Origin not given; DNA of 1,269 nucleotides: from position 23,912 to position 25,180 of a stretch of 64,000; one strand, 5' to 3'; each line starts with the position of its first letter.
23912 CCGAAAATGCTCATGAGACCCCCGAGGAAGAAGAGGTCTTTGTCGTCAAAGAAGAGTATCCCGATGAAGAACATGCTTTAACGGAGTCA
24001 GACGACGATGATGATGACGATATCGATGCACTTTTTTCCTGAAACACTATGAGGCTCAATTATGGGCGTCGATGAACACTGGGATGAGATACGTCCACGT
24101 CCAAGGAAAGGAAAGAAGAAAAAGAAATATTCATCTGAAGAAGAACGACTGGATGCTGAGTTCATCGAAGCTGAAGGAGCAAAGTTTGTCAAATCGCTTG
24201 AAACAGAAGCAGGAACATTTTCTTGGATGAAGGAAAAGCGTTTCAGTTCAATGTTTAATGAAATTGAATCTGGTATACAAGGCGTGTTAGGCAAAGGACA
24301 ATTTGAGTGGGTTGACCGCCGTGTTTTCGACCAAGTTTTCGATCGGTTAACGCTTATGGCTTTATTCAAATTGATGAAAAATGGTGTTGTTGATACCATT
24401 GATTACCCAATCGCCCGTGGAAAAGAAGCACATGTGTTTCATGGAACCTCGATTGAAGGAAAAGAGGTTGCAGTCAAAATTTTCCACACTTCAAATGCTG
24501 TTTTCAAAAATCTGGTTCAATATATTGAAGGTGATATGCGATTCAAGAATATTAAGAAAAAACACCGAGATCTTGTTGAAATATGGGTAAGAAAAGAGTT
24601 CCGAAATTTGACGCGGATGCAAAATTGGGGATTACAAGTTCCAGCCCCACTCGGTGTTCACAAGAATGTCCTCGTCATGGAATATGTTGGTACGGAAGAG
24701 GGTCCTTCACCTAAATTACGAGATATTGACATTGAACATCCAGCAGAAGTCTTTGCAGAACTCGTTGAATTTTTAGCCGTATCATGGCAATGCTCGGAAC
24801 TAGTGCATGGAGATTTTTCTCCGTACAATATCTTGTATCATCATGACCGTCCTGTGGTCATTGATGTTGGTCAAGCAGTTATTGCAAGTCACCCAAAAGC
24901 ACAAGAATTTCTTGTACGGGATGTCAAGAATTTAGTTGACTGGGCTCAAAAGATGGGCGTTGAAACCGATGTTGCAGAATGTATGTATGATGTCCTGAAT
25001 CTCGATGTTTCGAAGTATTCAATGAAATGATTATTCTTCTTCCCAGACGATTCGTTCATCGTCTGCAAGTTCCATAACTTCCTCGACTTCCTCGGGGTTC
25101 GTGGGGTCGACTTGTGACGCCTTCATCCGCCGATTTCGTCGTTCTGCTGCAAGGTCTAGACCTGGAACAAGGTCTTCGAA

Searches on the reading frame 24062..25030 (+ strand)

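Call 49: search_protein_families(library=pfam, proteins=[window:24062-25030:+], max_evalue=0.0001)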
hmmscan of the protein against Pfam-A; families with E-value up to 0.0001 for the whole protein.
window:24062-25030:+ (322 aa): 2 families
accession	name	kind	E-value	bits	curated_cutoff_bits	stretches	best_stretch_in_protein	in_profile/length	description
PF01163.29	RIO1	-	5.9e-56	189.5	22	1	125-302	2-182/187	RIO domain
PF03109.22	ABC1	-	9.3e-07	28.7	22.9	0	179-290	119-231/244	ABC1 atypical kinase-like domain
